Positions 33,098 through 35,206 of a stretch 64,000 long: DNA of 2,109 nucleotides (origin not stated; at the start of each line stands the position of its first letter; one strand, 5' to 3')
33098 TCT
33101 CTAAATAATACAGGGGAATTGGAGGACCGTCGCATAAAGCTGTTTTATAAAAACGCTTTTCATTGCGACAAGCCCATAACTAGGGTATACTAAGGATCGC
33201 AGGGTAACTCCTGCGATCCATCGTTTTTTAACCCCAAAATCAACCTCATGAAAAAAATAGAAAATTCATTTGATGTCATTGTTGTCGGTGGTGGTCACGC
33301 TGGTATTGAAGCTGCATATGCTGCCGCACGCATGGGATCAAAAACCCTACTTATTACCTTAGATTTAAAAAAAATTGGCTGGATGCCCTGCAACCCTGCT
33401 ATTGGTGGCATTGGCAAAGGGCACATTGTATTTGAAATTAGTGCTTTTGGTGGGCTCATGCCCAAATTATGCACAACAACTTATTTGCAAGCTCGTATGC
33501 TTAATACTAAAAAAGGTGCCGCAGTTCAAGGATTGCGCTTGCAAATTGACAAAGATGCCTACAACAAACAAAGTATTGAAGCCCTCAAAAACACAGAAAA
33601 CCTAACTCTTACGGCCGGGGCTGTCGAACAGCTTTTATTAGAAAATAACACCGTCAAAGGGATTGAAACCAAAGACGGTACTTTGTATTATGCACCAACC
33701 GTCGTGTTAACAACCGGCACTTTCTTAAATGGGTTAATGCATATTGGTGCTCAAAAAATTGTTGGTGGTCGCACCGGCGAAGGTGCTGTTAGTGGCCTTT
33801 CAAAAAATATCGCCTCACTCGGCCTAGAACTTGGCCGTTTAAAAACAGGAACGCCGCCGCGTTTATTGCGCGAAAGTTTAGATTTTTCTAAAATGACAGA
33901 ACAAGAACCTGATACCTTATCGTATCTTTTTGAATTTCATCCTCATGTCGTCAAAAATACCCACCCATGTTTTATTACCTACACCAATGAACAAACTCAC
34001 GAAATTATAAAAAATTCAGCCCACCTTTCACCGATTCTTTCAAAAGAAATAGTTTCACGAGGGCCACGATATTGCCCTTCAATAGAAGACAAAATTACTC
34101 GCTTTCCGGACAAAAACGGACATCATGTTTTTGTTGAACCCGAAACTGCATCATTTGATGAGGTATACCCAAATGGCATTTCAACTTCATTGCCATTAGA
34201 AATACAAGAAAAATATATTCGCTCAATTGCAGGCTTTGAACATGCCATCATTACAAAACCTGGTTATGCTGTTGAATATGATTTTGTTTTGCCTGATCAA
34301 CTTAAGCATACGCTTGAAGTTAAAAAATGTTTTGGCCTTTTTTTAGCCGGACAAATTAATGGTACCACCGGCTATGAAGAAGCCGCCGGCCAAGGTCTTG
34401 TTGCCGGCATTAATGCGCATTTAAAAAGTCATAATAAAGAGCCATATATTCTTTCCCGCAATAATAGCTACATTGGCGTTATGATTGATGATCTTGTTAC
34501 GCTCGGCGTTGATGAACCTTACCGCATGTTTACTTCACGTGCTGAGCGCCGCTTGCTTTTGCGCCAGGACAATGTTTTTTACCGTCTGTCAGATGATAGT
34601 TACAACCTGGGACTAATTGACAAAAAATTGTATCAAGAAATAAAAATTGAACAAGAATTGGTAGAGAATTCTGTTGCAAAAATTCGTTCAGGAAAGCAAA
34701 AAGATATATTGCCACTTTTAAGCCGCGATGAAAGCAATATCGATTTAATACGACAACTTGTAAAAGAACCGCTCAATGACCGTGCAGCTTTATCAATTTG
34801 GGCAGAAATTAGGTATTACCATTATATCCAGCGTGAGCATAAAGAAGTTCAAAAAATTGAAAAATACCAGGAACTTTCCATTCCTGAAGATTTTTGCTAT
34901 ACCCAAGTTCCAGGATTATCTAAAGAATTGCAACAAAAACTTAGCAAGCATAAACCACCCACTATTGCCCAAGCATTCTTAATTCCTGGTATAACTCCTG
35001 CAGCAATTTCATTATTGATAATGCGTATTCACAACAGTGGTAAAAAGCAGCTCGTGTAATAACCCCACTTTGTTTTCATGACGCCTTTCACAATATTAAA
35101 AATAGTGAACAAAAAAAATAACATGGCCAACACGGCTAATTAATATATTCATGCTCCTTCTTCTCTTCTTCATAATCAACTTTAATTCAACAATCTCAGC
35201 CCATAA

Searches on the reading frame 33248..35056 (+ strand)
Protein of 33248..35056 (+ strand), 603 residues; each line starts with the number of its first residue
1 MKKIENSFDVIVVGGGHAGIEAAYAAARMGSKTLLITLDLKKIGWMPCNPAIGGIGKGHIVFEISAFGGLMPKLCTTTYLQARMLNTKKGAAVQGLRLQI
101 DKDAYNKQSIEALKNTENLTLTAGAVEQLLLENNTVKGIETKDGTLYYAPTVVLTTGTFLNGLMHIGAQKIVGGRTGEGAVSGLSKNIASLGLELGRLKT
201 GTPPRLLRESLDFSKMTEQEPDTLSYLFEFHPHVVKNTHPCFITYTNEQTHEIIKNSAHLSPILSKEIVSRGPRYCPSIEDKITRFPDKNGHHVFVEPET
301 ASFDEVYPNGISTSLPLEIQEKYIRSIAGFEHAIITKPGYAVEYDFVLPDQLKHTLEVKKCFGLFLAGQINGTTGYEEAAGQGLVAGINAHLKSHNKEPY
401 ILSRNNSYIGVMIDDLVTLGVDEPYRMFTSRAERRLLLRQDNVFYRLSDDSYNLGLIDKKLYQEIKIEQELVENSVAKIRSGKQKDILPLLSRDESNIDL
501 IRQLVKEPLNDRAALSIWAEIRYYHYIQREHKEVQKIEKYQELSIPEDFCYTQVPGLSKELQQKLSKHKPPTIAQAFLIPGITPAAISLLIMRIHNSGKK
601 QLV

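Call 14: search_protein_families(library=ncbifam, proteins=[window:33248-35056:+], max_evalue=0.00001)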
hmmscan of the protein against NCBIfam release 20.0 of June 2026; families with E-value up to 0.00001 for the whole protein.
window:33248-35056:+ (603 aa): 4 families
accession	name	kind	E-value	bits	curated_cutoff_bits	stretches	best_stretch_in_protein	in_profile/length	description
TIGR00136.1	mnmG_gidA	equivalog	9e-223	741.1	524.85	1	8-596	1-614/616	tRNA uridine-5-carboxymethylaminomethyl(34) synthesis enzyme MnmG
NF003739.0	PRK05335.1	equivalog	4.6e-19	68.5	262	1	310-414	280-384/441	methylenetetrahydrofolate--tRNA-(uracil(54)-C(5))-methyltransferase (FADH(2)-oxidizing) TrmFO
TIGR00137.1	gid_trmFO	equivalog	1.2e-14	54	428.65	1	310-418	277-385/433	FADH(2)-oxidizing methylenetetrahydrofolate--tRNA-(uracil(54)-C(5))-methyltransferase TrmFO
NF041080.1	DGGGPL_reductase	equivalog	6.2e-07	28.6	580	1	7-143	1-135/447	digeranylgeranylglycerophospholipid reductase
